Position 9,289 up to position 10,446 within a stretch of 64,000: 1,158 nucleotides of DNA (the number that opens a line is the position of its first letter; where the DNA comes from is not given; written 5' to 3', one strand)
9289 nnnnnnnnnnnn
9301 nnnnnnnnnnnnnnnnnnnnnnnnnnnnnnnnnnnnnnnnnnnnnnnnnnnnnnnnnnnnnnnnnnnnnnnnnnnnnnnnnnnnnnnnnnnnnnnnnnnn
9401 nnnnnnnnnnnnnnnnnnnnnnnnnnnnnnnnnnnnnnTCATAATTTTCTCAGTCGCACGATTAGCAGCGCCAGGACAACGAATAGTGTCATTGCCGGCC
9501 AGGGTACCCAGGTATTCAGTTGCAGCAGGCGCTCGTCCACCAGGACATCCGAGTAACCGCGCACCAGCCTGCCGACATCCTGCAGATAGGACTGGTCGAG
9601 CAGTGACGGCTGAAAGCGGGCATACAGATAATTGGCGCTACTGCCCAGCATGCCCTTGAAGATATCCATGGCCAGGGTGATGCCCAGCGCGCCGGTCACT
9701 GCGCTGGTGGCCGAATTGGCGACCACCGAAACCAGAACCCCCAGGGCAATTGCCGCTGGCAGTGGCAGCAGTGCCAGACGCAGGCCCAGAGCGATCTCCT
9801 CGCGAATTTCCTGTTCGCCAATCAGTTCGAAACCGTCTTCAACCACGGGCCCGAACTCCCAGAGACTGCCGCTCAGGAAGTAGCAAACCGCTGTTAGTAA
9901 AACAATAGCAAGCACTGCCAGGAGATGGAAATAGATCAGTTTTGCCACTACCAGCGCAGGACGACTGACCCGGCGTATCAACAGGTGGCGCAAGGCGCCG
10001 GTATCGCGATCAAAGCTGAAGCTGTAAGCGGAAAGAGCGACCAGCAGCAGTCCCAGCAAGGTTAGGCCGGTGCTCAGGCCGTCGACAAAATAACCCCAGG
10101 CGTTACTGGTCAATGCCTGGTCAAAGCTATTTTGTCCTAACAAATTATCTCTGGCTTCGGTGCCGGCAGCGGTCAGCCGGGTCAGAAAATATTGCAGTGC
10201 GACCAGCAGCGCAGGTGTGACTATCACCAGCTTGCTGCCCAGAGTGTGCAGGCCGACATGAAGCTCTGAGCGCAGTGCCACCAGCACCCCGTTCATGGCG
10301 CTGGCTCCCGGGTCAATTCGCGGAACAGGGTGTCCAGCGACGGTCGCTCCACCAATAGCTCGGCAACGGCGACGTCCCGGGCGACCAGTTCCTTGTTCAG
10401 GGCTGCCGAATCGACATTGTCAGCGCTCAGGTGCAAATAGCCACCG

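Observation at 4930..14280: Translationally coupled M16 peptidase / ABC-2 exporter / double-PDZ lipoprotein / twin FG-GAP propeller operon with no characterised counterpart known to me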

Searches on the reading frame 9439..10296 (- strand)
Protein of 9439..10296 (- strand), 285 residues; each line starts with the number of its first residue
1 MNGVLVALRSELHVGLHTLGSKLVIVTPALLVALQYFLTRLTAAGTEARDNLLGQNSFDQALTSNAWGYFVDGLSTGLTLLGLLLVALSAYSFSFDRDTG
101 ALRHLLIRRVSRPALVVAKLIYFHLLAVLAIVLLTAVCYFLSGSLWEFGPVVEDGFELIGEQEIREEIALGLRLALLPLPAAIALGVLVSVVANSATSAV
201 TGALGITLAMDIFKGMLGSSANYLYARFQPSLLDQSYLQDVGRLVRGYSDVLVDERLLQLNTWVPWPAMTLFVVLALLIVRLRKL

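Call 4: search_protein_families(library=pfam, proteins=[window:9439-10296:-], max_evalue=0.01)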
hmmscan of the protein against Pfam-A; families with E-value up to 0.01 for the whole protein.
window:9439-10296:- (285 aa): 4 families
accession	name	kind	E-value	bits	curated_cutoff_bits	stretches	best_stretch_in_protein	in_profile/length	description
PF12679.13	ABC2_membrane_2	-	6.4e-12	45.7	27.2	1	24-232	23-217/283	ABC-2 family transporter protein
PF12730.13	ABC2_membrane_4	-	5.9e-06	26.8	27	1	73-148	51-126/179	ABC-2 family transporter protein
PF01061.29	ABC2_membrane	-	0.00013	22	26.9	1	74-217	53-180/211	ABC-2 type transporter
PF12698.13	ABC2_membrane_3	-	0.006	16.2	31.6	1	68-216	158-289/347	ABC-2 family transporter protein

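Call 5: search_protein_families(library=ncbifam, proteins=[window:9439-10296:-], max_evalue=0.01)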
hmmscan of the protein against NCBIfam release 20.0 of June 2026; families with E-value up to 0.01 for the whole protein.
window:9439-10296:- (285 aa): 1 family
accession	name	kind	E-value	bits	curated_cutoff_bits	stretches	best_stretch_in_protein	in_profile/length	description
TIGR03861.1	phenyl_ABC_PedC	subfamily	0.00028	20.6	241.35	1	69-139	61-128/253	alcohol ABC transporter, permease protein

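Call 21: search_solved_structures(query=window:9439-10296:-, max_evalue=1)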
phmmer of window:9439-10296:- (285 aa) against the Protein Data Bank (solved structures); distinct sequences matched with E-value up to 1: 0.

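Call 32: search_solved_structures(query=A2, max_evalue=10, show_alignments=1)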
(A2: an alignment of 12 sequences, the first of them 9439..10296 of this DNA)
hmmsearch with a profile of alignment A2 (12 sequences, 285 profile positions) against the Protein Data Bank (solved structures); distinct sequences matched with E-value up to 10: 0.

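Call 42: search_protein_families(library=padloc, proteins=[window:9439-10296:-], max_evalue=0.01)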
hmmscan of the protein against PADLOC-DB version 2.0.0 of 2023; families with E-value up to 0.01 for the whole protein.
window:9439-10296:- (285 aa): 0 families

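Call 49: find_homologous_proteins(query=A6, max_evalue=0.001)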
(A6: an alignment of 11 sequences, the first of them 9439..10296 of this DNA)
Query A6 (11 sequences) (285 aa, profile of the alignment): 764 proteins with E <= 0.001 among 8000 candidates; the best 120 are listed.
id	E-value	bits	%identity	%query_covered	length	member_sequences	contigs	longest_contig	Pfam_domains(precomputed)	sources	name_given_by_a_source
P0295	4.3e-119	415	57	100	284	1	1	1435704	PF12679.14,PF10920.16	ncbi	-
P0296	5.6e-118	411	97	100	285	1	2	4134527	PF12679.14,PF10920.16,PF12730.14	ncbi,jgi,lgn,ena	ncbi:MAG: ABC transporter permease subunit [Pseudohongiellaceae bacterium]|jgi:ABC-type transport sy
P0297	5.7e-118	411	97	100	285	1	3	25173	PF12679.14,PF10920.16,PF12730.14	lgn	-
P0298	1.4e-117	410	97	100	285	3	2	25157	PF12679.14,PF10920.16,PF12730.14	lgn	-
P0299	2.2e-116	406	90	100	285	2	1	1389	PF12679.14,PF10920.16,PF12730.14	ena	-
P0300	2.6e-116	406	61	100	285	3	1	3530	-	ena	-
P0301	1.9e-115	403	59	100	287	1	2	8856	PF12679.14,PF10920.16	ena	-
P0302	3.2e-115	402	60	100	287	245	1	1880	PF12679.14,PF10920.16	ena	-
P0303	3.5e-115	402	60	100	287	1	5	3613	PF12679.14,PF10920.16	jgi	-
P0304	4.3e-115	402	62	100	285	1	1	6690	PF10920.16,PF12730.14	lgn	-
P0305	5.4e-115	402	61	100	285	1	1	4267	PF10920.16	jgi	-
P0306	6.0e-115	401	56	100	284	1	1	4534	PF12679.14,PF10920.16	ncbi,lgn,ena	-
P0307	6.8e-115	401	56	100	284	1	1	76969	PF12679.14,PF10920.16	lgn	-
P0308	7.7e-115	401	91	100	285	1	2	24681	PF12679.14,PF10920.16,PF12730.14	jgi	-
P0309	7.9e-115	401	62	100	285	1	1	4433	PF10920.16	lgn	-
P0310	1.1e-114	401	55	100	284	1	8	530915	PF12679.14,PF10920.16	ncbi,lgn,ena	-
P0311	1.8e-114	400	59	100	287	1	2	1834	PF12679.14,PF10920.16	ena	-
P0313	2.9e-114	399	67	100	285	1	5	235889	PF12679.14,PF10920.16,PF12730.14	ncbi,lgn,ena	-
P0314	3.1e-114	399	60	100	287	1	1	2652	PF12679.14,PF10920.16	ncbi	-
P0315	4.4e-114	399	59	100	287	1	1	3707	PF12679.14,PF10920.16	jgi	-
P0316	4.6e-114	399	58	100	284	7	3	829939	PF12679.14,PF10920.16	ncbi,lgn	ncbi:MAG: ABC transporter permease subunit [Gammaproteobacteria bacterium]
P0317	5.0e-114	398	60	100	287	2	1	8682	PF12679.14,PF10920.16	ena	-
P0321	8.8e-114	398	55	100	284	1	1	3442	PF12679.14,PF10920.16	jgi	-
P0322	9.8e-114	397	65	100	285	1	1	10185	PF12679.14,PF10920.16,PF12730.14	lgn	-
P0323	1.1e-113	397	58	100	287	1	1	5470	PF12679.14,PF10920.16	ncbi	-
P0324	2.5e-113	396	59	100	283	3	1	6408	PF12679.14,PF10920.16,PF12730.14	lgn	-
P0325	2.6e-113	396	60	100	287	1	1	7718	PF12679.14,PF10920.16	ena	-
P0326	3.4e-113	396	56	100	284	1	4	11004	PF12679.14,PF10920.16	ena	-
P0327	4.6e-113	395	59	100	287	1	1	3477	PF12679.14,PF10920.16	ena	-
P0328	1.0e-112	394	58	100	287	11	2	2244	PF12679.14,PF10920.16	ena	-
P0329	1.6e-112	393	87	100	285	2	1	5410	PF12679.14,PF10920.16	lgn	-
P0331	2.5e-112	393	64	100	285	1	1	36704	PF12679.14,PF10920.16,PF12730.14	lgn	-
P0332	2.6e-112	393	62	100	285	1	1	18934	PF12679.14,PF12730.14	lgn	-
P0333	2.8e-112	393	71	100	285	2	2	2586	PF12679.14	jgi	jgi:ABC-type transport system involved in multi-copper enzyme maturation permease subunit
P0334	2.8e-112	393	57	100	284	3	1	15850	PF12679.14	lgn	-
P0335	3.4e-112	392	60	100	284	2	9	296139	PF12679.14,PF10920.16,PF12730.14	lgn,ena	-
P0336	6.1e-112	392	64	100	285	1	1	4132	PF12679.14,PF10920.16,PF12730.14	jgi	-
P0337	6.7e-112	391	64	100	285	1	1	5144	PF12679.14,PF10920.16,PF12730.14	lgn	-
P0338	7.0e-112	391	63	100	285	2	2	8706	PF12679.14,PF10920.16,PF12730.14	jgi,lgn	-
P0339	9.3e-112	391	63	100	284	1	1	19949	PF12679.14,PF10920.16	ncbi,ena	-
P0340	9.7e-112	391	59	100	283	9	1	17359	PF12679.14,PF10920.16,PF12730.14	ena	-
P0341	1.0e-111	391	63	100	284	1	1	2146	PF12679.14,PF10920.16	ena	-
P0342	1.1e-111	391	60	100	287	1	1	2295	PF12679.14,PF10920.16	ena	-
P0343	1.3e-111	391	66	100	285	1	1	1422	PF12679.14,PF10920.16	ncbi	-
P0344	1.4e-111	390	59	100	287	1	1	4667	PF12679.14,PF10920.16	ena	-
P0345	1.4e-111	390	60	94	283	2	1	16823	PF12679.14,PF10920.16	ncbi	-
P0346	1.5e-111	390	63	100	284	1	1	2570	PF12679.14,PF10920.16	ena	-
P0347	1.5e-111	390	66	100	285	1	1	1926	PF12679.14,PF10920.16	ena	-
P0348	1.5e-111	390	63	100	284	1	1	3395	PF12679.14,PF10920.16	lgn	-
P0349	1.7e-111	390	64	100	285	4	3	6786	PF12679.14,PF10920.16,PF12730.14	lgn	-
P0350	1.7e-111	390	66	100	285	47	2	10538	PF12679.14,PF10920.16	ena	-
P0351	1.8e-111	390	59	100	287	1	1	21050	PF12679.14,PF10920.16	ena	-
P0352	1.8e-111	390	61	100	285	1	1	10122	PF12679.14,PF10920.16,PF12730.14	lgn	-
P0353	1.8e-111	390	60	100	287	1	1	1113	PF12679.14,PF10920.16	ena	-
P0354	1.9e-111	390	61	100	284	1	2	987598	PF12679.14,PF10920.16,PF12730.14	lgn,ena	-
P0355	2.0e-111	390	63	100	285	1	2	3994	PF12679.14,PF10920.16,PF12730.14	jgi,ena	-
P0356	2.0e-111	390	60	100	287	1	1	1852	PF12679.14,PF10920.16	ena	-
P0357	2.3e-111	390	58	100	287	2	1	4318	PF12679.14,PF10920.16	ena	-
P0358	2.3e-111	390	59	100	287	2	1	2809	PF12679.14,PF10920.16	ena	-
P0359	2.3e-111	390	67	100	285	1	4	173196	PF12679.14,PF10920.16,PF12730.14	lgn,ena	-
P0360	2.4e-111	390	62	100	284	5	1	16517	PF12679.14,PF10920.16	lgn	-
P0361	2.8e-111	389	63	100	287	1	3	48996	PF12679.14,PF10920.16,PF12730.14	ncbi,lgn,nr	ncbi:MAG: ABC transporter permease subunit [Gammaproteobacteria bacterium]|nr:ABC transporter permea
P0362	3.0e-111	389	63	100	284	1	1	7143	PF12679.14,PF10920.16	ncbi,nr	ncbi:MAG: ABC transporter permease subunit [Gammaproteobacteria bacterium]|nr:ABC transporter permea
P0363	3.0e-111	389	66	100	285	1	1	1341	PF12679.14,PF10920.16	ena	-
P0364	3.0e-111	389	60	100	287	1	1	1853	PF12679.14,PF10920.16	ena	-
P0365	3.2e-111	389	66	100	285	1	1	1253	PF12679.14,PF10920.16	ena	-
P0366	3.3e-111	389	60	100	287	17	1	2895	PF12679.14,PF10920.16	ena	-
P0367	3.4e-111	389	61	98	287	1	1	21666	PF12679.14,PF10920.16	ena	-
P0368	3.5e-111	389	63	100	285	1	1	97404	PF12679.14,PF10920.16,PF12730.14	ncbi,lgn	ncbi:MAG: ABC transporter permease subunit [Pseudohongiellaceae bacterium]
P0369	3.7e-111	389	60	100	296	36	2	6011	PF12679.14,PF10920.16,PF12730.14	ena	-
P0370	3.8e-111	389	60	100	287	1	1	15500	PF12679.14,PF10920.16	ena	-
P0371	4.1e-111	389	69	92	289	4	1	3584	PF12679.14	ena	-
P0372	4.2e-111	389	60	100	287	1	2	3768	PF12679.14,PF10920.16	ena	-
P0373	4.2e-111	389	60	100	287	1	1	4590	PF12679.14,PF10920.16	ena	-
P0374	4.4e-111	389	65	100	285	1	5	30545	PF12679.14,PF10920.16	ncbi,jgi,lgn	ncbi:MAG: ABC-type transport system involved in multi-copper enzyme maturation permease subunit [Pse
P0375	4.6e-111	389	60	100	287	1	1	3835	PF12679.14,PF10920.16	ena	-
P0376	5.0e-111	389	66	100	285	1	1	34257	PF12679.14,PF10920.16,PF12730.14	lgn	-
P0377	5.1e-111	389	65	100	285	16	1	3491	PF12679.14,PF10920.16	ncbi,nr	ncbi:MAG: ABC transporter permease subunit [Gammaproteobacteria bacterium]|nr:ABC transporter permea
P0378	5.2e-111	389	62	100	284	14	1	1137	PF12679.14,PF10920.16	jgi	-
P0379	5.3e-111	388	61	98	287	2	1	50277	PF12679.14,PF10920.16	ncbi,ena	-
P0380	5.5e-111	388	59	100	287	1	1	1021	PF12679.14,PF10920.16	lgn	-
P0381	5.6e-111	388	61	98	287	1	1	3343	PF12679.14,PF10920.16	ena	-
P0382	5.6e-111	388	66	100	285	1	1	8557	PF12679.14,PF10920.16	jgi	jgi:ABC-type transport system involved in multi-copper enzyme maturation permease subunit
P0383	5.7e-111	388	61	98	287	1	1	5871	PF12679.14,PF10920.16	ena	-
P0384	5.8e-111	388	60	100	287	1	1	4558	PF12679.14,PF10920.16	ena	-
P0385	5.9e-111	388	66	100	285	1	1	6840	PF12679.14,PF10920.16,PF12730.14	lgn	-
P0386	6.0e-111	388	60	100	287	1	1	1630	PF12679.14,PF10920.16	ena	-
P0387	6.0e-111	388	61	98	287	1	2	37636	PF12679.14,PF10920.16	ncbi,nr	ncbi:MAG: ABC transporter permease subunit [Pseudomonadota bacterium]|nr:ABC transporter permease su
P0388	6.1e-111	388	59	100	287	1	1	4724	PF12679.14,PF10920.16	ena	-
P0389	6.2e-111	388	62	100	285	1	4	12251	PF12679.14,PF10920.16,PF12730.14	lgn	-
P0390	7.3e-111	388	65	100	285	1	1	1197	PF12679.14,PF10920.16,PF12730.14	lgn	-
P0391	7.7e-111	388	52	100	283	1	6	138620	PF12679.14,PF10920.16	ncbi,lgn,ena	-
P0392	8.1e-111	388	59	100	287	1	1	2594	PF12679.14,PF10920.16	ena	-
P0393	8.4e-111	388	65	100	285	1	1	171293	PF12679.14,PF10920.16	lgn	-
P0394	8.5e-111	388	61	98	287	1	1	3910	PF12679.14,PF10920.16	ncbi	-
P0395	9.1e-111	388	60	100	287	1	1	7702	PF12679.14,PF10920.16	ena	-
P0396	9.2e-111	388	61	98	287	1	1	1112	PF12679.14,PF10920.16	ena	-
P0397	9.3e-111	388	59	100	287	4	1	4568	PF12679.14,PF10920.16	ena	-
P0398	9.6e-111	388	60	100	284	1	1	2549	PF12679.14,PF10920.16,PF12730.14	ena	-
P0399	1.0e-110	388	66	100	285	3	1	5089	PF12679.14,PF10920.16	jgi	-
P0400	1.0e-110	388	60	100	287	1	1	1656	PF12679.14,PF10920.16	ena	-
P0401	1.0e-110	388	60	100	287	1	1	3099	PF12679.14,PF10920.16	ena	-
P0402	1.1e-110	387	60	100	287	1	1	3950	PF12679.14,PF10920.16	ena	-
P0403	1.1e-110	387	60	100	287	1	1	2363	PF12679.14,PF10920.16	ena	-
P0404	1.1e-110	387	63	100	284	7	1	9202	PF12679.14,PF10920.16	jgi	jgi:hypothetical protein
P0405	1.1e-110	387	60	100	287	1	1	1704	PF12679.14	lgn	-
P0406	1.1e-110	387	60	98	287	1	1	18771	PF12679.14,PF10920.16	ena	-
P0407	1.1e-110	387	66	100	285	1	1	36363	PF12679.14,PF10920.16,PF12730.14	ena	-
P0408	1.2e-110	387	59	100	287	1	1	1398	PF12679.14,PF10920.16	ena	-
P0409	1.3e-110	387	64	100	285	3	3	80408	PF12679.14,PF10920.16,PF12730.14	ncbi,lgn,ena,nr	ncbi:MAG: ABC transporter permease subunit [Gammaproteobacteria bacterium]|nr:ABC transporter permea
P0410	1.3e-110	387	60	100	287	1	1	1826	PF12679.14,PF10920.16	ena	-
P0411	1.4e-110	387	61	98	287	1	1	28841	PF12679.14,PF10920.16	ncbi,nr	ncbi:MAG: ABC transporter permease subunit [Gammaproteobacteria bacterium]|nr:ABC transporter permea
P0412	1.4e-110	387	60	100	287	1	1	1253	PF12679.14,PF10920.16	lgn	-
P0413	1.4e-110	387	60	100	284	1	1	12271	PF12679.14,PF10920.16,PF12730.14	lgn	-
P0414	1.4e-110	387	65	100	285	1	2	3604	PF12679.14,PF10920.16,PF12730.14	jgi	-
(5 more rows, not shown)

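Call 67: predict_structure(alignment_id=A7)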
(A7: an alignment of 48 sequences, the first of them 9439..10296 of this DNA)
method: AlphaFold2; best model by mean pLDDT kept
length: 285 residues; sequences in the alignment: 48
mean_pLDDT: 80.2   pTM: 0.81
mean pLDDT of the five models: 80.2, 78.5, 74.9, 73.4, 73.4
residues with pLDDT >= 90: 77; 70-90: 156; 50-70: 39; < 50: 13
segments of 3 or more residues with pLDDT < 50: 223-231
pLDDT, mean of each block of 10 residues (from residue 1): 80 86 92 90 76 62 72 89 92 87 74 89 95 94 84 69 84 84 90 90 85 67 45 67 72 66 80 91 73
secondary structure, 60 per line:
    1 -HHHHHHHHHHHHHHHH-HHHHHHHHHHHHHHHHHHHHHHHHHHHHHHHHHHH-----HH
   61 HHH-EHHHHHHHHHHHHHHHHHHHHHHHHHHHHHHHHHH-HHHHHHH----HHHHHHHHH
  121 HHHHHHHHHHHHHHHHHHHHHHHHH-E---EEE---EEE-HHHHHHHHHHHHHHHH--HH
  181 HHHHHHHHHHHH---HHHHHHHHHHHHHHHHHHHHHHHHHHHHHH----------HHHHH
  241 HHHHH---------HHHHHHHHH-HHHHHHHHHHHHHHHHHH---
elements in order: H2-17 H19-53 H59-63 H66-99 H101-107 H112-145 E151-153 E157-159 H161-176 H179-192 H196-225 H236-245 H255-263 H265-282

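Call 70: fold_search(model_id=the predicted structure, library=pdb)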
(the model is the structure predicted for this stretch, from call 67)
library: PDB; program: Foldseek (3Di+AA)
matches with E <= 10: 188; with E <= 0.001: 0
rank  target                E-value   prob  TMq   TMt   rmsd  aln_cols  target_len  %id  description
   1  7znq_y                2.0e-03  1.00  0.58  0.65   7.1       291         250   18  ABC transporter complex NosDFYL in GDN (released 2022-08-03)
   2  7o12_E                3.8e-03  1.00  0.60  0.68   6.8       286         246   19  ABC transporter NosDFY, AMPPNP-bound in GDN (released 2022-04-13)
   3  7qba_E                4.6e-03  1.00  0.60  0.65   7.1       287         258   21  CryoEM structure of the ABC transporter NosDFY complexed with nitrous oxide reductase NosZ (released 2022-08-03)
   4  7qba_D                7.4e-03  1.00  0.61  0.63   6.8       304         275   21  CryoEM structure of the ABC transporter NosDFY complexed with nitrous oxide reductase NosZ (released 2022-08-03)
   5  7o0z_D                8.1e-03  1.00  0.55  0.59   7.7       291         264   17  ABC transporter NosFY, nucleotide-free in GDN (released 2022-11-02)
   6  7o0y_E                1.1e-02  1.00  0.61  0.69   6.6       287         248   18  ABC transporter NosDFY, nucleotide-free in GDN (released 2022-04-13)
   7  7znq_Y                1.1e-02  1.00  0.58  0.61   6.8       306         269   16  ABC transporter complex NosDFYL in GDN (released 2022-08-03)
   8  7o0y_D                1.4e-02  1.00  0.59  0.63   6.2       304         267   19  ABC transporter NosDFY, nucleotide-free in GDN (released 2022-04-13)
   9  6xjh_A                2.1e-02  1.00  0.55  0.62   6.2       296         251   11  PmtCD ABC exporter without the basket domain at C2 symmetry (released 2020-10-14)
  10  7o17_E                2.6e-02  1.00  0.59  0.64   7.7       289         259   19  ABC transporter NosDFY E154Q, ATP-bound in lipid nanodisc (released 2022-04-13)
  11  7o17_D                3.7e-02  1.00  0.50  0.52  11.5       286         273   19  ABC transporter NosDFY E154Q, ATP-bound in lipid nanodisc (released 2022-04-13)
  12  7o0z_E                3.8e-02  1.00  0.61  0.65   6.9       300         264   18  ABC transporter NosFY, nucleotide-free in GDN (released 2022-11-02)
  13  8wd6_B                4.2e-02  1.00  0.51  0.32   7.5       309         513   14  Cryo-EM structure of the ABCG25 (released 2023-09-27)
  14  8z01_A                5.2e-02  1.00  0.43  0.22   5.9       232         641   15  Tribolium castaneum ABCH-9C(E224Q) mutant in complex with LMNG and ceramide(d36:1) (released 2025-04-16)
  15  8i3b_A                7.5e-02  1.00  0.56  0.32   7.0       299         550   13  Cryo-EM structure of abscisic acid transporter AtABCG25 in nanodisc (released 2023-09-13)
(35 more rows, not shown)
